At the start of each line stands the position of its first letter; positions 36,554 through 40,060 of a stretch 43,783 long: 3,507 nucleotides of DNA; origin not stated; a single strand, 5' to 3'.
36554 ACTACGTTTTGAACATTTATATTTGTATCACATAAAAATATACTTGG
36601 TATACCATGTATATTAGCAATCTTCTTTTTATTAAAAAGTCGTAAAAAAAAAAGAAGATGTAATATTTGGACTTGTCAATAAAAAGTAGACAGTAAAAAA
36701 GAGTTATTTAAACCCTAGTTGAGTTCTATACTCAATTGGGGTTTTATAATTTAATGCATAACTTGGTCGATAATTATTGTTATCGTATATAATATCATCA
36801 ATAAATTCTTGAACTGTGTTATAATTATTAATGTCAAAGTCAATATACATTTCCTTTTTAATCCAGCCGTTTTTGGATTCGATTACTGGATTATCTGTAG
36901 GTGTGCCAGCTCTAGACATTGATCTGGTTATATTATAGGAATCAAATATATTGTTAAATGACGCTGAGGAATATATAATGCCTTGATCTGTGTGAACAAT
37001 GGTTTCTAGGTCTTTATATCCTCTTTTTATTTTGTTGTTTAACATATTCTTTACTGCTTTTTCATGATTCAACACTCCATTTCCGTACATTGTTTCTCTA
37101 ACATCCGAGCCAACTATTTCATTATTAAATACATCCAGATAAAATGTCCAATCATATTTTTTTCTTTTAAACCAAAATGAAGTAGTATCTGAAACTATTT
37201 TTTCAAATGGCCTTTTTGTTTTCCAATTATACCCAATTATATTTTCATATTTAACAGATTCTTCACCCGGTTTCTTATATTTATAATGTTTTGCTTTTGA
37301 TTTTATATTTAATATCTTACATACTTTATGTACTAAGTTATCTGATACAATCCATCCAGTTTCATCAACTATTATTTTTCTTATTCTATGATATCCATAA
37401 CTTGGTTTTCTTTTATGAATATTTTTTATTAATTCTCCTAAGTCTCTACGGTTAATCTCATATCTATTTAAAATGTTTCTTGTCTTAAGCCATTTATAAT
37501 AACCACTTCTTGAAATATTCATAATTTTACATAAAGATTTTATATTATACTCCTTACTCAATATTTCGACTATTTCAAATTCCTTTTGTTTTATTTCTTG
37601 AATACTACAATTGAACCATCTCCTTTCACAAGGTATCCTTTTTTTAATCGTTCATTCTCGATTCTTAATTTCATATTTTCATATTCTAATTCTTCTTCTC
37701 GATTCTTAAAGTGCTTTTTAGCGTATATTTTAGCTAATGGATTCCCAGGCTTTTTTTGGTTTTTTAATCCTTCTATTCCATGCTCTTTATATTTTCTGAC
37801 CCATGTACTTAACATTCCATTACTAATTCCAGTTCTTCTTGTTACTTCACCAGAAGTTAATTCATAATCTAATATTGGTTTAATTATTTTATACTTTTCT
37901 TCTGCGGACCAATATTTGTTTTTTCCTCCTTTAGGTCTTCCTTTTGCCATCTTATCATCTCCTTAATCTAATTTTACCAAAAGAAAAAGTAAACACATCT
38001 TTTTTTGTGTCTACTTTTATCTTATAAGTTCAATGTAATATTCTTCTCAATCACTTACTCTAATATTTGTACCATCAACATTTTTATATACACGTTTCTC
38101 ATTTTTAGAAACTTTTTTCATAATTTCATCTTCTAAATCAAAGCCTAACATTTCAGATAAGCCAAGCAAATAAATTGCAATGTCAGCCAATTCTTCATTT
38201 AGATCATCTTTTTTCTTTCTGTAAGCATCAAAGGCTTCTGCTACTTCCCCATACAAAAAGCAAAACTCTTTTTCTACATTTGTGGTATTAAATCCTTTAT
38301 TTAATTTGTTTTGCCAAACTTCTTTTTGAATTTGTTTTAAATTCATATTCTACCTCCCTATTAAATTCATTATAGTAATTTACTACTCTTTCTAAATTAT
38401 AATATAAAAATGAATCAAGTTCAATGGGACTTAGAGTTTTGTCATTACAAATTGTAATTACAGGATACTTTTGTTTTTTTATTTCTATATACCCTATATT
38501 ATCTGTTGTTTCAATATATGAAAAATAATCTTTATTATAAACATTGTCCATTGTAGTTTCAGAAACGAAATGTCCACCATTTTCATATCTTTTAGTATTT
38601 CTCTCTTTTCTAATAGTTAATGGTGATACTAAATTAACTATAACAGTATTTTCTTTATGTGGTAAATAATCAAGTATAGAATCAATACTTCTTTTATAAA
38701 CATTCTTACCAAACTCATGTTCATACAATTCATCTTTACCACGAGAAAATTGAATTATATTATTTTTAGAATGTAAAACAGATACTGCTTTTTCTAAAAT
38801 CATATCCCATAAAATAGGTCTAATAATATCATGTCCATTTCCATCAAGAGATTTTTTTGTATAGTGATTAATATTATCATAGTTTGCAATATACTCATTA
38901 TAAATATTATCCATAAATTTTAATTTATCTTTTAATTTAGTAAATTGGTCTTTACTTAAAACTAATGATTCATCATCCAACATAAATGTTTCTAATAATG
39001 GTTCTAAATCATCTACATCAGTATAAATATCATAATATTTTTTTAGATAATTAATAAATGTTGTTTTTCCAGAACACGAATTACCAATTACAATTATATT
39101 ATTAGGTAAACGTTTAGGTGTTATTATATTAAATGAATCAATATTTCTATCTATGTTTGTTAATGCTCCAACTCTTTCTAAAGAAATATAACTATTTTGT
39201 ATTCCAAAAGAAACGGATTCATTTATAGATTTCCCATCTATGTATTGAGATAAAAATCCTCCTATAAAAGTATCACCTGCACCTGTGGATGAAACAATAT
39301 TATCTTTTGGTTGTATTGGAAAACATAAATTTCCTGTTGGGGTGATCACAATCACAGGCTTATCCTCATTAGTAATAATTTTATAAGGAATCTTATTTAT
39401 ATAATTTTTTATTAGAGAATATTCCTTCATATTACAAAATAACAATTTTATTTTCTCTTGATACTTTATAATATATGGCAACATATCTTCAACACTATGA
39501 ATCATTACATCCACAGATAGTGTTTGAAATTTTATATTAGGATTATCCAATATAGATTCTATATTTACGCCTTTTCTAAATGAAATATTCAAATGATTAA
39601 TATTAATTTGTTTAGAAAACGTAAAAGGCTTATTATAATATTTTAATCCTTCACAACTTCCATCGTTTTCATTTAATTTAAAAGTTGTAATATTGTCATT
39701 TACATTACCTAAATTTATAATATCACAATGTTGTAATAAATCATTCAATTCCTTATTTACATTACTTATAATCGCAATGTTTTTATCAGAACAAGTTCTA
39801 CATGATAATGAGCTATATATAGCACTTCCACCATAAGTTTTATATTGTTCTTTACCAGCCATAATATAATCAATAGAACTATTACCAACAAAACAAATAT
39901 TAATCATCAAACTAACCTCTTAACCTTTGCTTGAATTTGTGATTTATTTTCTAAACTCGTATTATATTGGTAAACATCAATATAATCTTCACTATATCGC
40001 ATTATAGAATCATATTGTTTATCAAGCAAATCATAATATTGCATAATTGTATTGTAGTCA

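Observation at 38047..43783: Translationally coupled 7-gene operon made only of nucleotide, nucleoside or base enzymes: candidate undescribed nucleotide/DNA-base modification or nucleotide-targeting defence system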

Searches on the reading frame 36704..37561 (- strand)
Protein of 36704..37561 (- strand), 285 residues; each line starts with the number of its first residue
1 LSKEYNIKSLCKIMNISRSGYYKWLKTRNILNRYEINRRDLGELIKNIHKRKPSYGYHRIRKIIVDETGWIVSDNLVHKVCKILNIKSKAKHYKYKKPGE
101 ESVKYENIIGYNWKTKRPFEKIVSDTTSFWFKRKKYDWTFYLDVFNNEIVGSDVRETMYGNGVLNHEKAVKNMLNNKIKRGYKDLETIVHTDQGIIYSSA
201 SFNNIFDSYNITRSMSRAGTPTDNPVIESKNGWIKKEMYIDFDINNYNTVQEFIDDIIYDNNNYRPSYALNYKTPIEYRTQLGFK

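Call 48: search_protein_families(library=pfam, proteins=[window:36704-37561:-], max_evalue=0.001)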
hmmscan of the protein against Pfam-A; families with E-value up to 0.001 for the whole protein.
window:36704-37561:- (285 aa): 4 families
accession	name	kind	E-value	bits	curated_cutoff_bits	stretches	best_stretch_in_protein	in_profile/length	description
PF00665.32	rve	-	3.7e-10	40.4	32.6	1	116-221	2-102/102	Integrase core domain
PF13683.12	rve_3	-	1.6e-09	37.8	26.5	1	210-275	2-67/67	Integrase core domain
PF13276.12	HTH_21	-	8e-09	36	28.1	1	40-91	5-57/60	HTH-like domain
PF13333.12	rve_2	-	0.0001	22.8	22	1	232-281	5-54/56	Integrase core domain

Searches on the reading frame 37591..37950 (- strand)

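Call 48: search_protein_families(library=pfam, proteins=[window:37591-37950:-], max_evalue=0.001)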
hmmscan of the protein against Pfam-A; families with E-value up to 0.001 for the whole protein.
window:37591-37950:- (119 aa): 5 families
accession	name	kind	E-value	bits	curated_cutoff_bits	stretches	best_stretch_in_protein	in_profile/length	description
PF13518.12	HTH_28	-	3.2e-09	37.1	25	1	18-67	1-49/52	Helix-turn-helix domain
PF01527.26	HTH_Tnp_1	-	3.5e-09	37.2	24.1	1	10-88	3-63/75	Transposase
PF06627.17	DUF1153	-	4.7e-05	23.9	23.5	1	11-64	27-80/87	Protein of unknown function (DUF1153)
PF13565.12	HTH_32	-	7.3e-05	23.7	33.7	1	47-71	2-26/73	Homeodomain-like domain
PF13551.12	HTH_29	-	0.00013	22.4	28.1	1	32-73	14-55/64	Winged helix-turn helix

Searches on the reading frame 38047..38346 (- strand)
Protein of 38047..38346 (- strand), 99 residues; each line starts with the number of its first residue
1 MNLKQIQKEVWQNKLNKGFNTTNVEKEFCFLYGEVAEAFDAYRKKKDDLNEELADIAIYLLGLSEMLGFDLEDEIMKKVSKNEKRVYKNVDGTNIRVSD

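Call 6: search_protein_families(library=pfam, proteins=[window:38047-38346:-], max_evalue=0.1)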
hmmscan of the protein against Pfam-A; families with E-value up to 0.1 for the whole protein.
window:38047-38346:- (99 aa): 4 families
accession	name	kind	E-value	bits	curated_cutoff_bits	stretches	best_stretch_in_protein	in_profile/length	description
PF12643.12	MazG-like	-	3.7e-09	37.2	27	1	25-85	9-69/85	MazG-like family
PF03819.22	MazG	-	1.5e-06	28.8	22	1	31-85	10-69/74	MazG nucleotide pyrophosphohydrolase domain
PF15294.11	Leu_zip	-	0.0063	16.5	28.2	1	2-90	169-255/275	Leucine zipper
PF01503.22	PRA-PH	-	0.08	13.8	21.3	1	30-80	33-83/86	Phosphoribosyl-ATP pyrophosphohydrolase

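Call 7: search_protein_families(library=ncbifam, proteins=[window:38047-38346:-], max_evalue=0.1)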
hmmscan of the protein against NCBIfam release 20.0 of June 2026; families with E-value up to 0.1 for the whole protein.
window:38047-38346:- (99 aa): 4 families
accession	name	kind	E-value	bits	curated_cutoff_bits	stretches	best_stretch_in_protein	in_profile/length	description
NF038225.1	IcmX_IVB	equivalog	0.0029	16.7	500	1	42-81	27-66/438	type IVB secretion system protein IcmX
NF007113.1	PRK09562.1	equivalog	0.024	14.3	208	1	15-86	147-219/251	nucleoside triphosphate pyrophosphohydrolase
NF052436.1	YabN_Meth_PPase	exception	0.045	12.7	525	1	12-86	378-455/486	bifunctional methyltransferase/pyrophosphohydrolase YabN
TIGR00444.1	mazG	subfamily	0.059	13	148.3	1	14-86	144-218/248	MazG family protein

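Call 8: search_protein_families(library=padloc, proteins=[window:38047-38346:-], max_evalue=0.1)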
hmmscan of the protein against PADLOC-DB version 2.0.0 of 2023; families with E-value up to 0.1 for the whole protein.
window:38047-38346:- (99 aa): 0 families

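Call 9: search_protein_families(library=phrogs, proteins=[window:38047-38346:-], max_evalue=0.01)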
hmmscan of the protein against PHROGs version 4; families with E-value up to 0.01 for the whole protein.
window:38047-38346:- (99 aa): 5 families
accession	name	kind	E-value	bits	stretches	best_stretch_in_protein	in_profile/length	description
phrog_3301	-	other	1.4e-15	58.6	1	2-89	49-164/169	pyrophosphatase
phrog_5658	-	other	2.5e-07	31.3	1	17-85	330-405/421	pyrophosphatase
phrog_9236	-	other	8.5e-06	26.7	1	1-48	4-53/191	pyrophosphatase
phrog_1992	-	other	0.0022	18.7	1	20-82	110-172/293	MazG-like pyrophosphatase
phrog_2245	-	other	0.0032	18.3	1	25-87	142-206/218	nucleoside triphosphate pyrophosphohydrolase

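Call 71: search_solved_structures(query=window:38047-38346:-, max_evalue=1, show_alignments=2)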
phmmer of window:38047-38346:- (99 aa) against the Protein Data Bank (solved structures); distinct sequences matched with E-value up to 1: 10.
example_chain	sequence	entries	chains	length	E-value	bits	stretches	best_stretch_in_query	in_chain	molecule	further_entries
4qgp_A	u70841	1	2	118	3.9e-05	27.1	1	36-89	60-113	pyrophosphatase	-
1vmg_A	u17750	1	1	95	0.0005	23.6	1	3-79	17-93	Hypothetical protein SSO3215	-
2a3q_A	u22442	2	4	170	0.034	17.7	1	44-86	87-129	hypothetical protein | Protein RS21-C6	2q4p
6sqw_A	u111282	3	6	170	0.034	17.7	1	44-86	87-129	dCTP pyrophosphatase 1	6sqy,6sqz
3crc_A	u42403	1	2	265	0.11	16.1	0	10-88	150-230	Protein mazG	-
3cra_A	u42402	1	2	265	0.12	16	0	10-88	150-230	Protein mazG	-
2oie_A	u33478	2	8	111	0.12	15.9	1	44-82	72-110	RS21-C6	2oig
7ody_A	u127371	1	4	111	0.13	15.8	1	46-93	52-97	MazG-like pyrophosphohydrolase (MazZ)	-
7mu5_A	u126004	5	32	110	0.14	15.7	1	45-85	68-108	dCTP pyrophosphatase 1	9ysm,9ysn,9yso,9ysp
4r0g_A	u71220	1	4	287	0.69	13.5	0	42-80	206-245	Uncharacterized protein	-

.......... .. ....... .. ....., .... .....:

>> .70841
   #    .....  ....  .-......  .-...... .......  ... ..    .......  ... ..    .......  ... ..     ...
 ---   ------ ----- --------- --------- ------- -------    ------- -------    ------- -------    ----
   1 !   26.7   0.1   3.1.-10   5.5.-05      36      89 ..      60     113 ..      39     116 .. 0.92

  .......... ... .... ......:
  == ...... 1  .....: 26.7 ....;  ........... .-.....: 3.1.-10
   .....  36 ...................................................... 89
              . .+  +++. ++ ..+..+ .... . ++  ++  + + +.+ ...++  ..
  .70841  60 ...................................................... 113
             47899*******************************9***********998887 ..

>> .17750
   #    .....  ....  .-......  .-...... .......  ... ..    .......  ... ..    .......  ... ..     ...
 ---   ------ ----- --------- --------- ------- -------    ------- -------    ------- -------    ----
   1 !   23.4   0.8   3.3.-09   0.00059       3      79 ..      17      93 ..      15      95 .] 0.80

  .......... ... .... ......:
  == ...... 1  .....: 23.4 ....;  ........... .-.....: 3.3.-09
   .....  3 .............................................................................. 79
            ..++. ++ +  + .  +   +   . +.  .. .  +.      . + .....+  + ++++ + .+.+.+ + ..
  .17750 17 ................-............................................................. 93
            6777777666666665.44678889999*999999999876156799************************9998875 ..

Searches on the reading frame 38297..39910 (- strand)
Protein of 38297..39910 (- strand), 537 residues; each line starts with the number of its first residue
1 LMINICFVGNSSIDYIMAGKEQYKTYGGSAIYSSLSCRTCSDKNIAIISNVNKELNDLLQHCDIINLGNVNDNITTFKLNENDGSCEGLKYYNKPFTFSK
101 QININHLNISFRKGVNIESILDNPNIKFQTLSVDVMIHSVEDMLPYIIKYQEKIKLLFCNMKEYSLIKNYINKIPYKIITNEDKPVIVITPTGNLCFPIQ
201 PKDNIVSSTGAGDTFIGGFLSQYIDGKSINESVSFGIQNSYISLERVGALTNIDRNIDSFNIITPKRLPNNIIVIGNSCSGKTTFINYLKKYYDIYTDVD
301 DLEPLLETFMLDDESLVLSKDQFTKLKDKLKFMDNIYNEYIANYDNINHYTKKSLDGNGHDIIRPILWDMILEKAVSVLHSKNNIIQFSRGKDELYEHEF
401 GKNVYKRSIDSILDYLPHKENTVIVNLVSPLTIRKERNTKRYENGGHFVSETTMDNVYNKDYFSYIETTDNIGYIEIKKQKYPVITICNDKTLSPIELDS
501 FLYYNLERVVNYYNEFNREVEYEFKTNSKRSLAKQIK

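Call 6: search_protein_families(library=pfam, proteins=[window:38297-39910:-], max_evalue=0.1)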
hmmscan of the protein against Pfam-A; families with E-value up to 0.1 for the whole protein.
window:38297-39910:- (537 aa): 3 families
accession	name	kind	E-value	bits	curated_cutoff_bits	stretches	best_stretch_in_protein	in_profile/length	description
PF00294.29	PfkB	-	5e-15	56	25.8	1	146-252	185-298/302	pfkB family carbohydrate kinase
PF13238.12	AAA_18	-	0.0016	19.3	29.4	1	272-335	1-68/128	AAA domain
PF13671.12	AAA_33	-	0.049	14.4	27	0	272-287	2-17/143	AAA domain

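Call 7: search_protein_families(library=ncbifam, proteins=[window:38297-39910:-], max_evalue=0.1)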
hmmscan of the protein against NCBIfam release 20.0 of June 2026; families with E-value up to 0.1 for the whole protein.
window:38297-39910:- (537 aa): 20 families
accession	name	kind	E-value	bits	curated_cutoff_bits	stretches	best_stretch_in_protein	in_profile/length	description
TIGR02152.1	D_ribokin_bact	equivalog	2.6e-08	33.6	299.65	1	178-253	216-290/298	ribokinase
NF041134.1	R1P_kin_Thcocales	equivalog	3.1e-07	30.1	500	1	136-253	152-272/291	ADP-dependent ribose-1-phosphate kinase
NF041164.1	NucKinThplmales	equivalog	2.1e-06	27.2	450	1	160-241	180-269/295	nucleoside kinase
TIGR03828.1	pfkB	equivalog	3.8e-05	22.9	292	1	180-241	219-279/305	1-phosphofructokinase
NF007321.0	PRK09813.1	equivalog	4.7e-05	23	247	1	204-246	215-257/261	fructoselysine 6-kinase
TIGR03168.1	1-PFK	subfamily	6e-05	22.1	216.4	1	190-241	229-279/305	hexose kinase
NF008353.0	PRK11142.1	equivalog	0.0001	21.9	341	1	205-254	245-294/307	ribokinase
NF052444.1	DhDoxglucKinKdgK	equivalog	0.00018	21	400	1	179-250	225-296/303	2-dehydro-3-deoxygluconokinase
NF041332.1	KDG_KDGal_kin_Halo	equivalog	0.00027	20.5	440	1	206-237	254-285/320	bifunctional 2-dehydro-3-deoxygluconokinase/2-dehydro-3-deoxygalactonokinase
TIGR04382.1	myo_inos_iolC_N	equivalog_domain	0.00055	19.3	300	1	204-248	250-294/309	5-dehydro-2-deoxygluconokinase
NF040938.1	KDG_KDGal_kin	equivalog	0.0044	16.2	400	1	204-245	244-285/305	bifunctional 2-dehydro-3-deoxygluconokinase/2-dehydro-3-deoxygalactonokinase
NF007355.0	PRK09850.1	equivalog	0.0045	16.1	540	1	202-244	245-287/313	pseudouridine kinase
NF008381.0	PRK11176.1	equivalog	0.0073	14.7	867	1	270-354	370-449/582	lipid A ABC transporter ATP-binding protein/permease MsbA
NF005576.0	PRK07261.1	equivalog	0.0078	16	224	0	272-296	3-27/171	DNA topology modulation protein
NF007416.0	PRK09954.1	equivalog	0.0098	14.9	561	1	183-244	279-340/362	sugar kinase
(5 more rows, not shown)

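Call 8: search_protein_families(library=padloc, proteins=[window:38297-39910:-], max_evalue=0.1)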
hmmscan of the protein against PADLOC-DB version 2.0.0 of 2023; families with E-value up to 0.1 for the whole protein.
window:38297-39910:- (537 aa): 0 families

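Call 9: search_protein_families(library=phrogs, proteins=[window:38297-39910:-], max_evalue=0.01)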
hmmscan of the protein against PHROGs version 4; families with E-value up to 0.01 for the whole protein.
window:38297-39910:- (537 aa): 3 families
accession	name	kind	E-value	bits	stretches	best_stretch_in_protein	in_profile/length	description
phrog_15334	-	unknown function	8.7e-06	26.3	1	154-235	202-284/323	-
phrog_8133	-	unknown function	1e-05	26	1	197-258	182-242/246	-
phrog_4581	-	head and packaging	0.0034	17.8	1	272-306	127-161/395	terminase small subunit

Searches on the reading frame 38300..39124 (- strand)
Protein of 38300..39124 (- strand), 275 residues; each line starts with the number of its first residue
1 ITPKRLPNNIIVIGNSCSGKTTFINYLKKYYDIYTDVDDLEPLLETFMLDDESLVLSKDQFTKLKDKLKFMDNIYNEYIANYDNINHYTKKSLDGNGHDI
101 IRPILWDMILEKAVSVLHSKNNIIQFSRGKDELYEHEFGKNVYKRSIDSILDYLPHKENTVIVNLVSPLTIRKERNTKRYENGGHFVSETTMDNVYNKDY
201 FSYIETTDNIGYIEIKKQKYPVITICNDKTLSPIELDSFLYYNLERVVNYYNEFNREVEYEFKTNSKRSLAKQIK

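Call 63: search_solved_structures(query=A5, max_evalue=5, show_alignments=2)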
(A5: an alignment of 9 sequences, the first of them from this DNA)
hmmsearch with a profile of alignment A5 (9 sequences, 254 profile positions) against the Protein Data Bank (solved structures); distinct sequences matched with E-value up to 5: 268 (the best 60 are shown).
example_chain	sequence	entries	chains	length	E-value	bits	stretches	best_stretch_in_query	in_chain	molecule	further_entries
6c2u_A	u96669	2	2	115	3.9e-07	33.2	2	6-29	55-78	phosphate-loop protein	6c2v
9d2f_A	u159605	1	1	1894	1.4e-06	31.4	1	4-53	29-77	Adenylate kinase 9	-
9fqr_Xf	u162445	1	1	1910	3.2e-05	27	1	6-46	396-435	Cilia- and flagella-associated protein 276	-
6fn1_A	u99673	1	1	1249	0.00083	22.3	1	7-31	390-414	Human-mouse chimeric ABCB1 (ABCBHM)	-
6fn4_A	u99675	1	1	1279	0.00087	22.3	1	7-31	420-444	Apo form of Human-mouse chimeric ABCB1 (ABCB1HM) in complex with Antigen binding fragment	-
6ia7_A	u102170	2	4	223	0.003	20.5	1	8-57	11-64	Intraflagellar transport protein 22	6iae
6ian_E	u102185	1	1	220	0.0031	20.5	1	8-57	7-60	Rab-like 5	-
8zpx_B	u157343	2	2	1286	0.0043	20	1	7-31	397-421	ABC transporter B family member 1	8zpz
8zq4_B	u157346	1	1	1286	0.0043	20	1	7-31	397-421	ABC transporter B family member 1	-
9juj_A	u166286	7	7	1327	0.0047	19.9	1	7-31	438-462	ABC transporter B family member 1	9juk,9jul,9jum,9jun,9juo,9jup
4pl0_A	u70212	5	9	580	0.0055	19.6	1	8-34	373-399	Microcin-J25 export ATP-binding/permease protein McjD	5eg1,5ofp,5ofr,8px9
4xrp_A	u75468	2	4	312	0.0055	19.6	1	2-37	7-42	Pnkp1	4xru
6ha8_V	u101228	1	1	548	0.009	18.9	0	7-26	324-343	Nucleotide-binding protein ExpZ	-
6ui4_A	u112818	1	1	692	0.011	18.6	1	7-138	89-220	myosin I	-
8woi_A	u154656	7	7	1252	0.012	18.5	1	7-31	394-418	ABC transporter B family member 19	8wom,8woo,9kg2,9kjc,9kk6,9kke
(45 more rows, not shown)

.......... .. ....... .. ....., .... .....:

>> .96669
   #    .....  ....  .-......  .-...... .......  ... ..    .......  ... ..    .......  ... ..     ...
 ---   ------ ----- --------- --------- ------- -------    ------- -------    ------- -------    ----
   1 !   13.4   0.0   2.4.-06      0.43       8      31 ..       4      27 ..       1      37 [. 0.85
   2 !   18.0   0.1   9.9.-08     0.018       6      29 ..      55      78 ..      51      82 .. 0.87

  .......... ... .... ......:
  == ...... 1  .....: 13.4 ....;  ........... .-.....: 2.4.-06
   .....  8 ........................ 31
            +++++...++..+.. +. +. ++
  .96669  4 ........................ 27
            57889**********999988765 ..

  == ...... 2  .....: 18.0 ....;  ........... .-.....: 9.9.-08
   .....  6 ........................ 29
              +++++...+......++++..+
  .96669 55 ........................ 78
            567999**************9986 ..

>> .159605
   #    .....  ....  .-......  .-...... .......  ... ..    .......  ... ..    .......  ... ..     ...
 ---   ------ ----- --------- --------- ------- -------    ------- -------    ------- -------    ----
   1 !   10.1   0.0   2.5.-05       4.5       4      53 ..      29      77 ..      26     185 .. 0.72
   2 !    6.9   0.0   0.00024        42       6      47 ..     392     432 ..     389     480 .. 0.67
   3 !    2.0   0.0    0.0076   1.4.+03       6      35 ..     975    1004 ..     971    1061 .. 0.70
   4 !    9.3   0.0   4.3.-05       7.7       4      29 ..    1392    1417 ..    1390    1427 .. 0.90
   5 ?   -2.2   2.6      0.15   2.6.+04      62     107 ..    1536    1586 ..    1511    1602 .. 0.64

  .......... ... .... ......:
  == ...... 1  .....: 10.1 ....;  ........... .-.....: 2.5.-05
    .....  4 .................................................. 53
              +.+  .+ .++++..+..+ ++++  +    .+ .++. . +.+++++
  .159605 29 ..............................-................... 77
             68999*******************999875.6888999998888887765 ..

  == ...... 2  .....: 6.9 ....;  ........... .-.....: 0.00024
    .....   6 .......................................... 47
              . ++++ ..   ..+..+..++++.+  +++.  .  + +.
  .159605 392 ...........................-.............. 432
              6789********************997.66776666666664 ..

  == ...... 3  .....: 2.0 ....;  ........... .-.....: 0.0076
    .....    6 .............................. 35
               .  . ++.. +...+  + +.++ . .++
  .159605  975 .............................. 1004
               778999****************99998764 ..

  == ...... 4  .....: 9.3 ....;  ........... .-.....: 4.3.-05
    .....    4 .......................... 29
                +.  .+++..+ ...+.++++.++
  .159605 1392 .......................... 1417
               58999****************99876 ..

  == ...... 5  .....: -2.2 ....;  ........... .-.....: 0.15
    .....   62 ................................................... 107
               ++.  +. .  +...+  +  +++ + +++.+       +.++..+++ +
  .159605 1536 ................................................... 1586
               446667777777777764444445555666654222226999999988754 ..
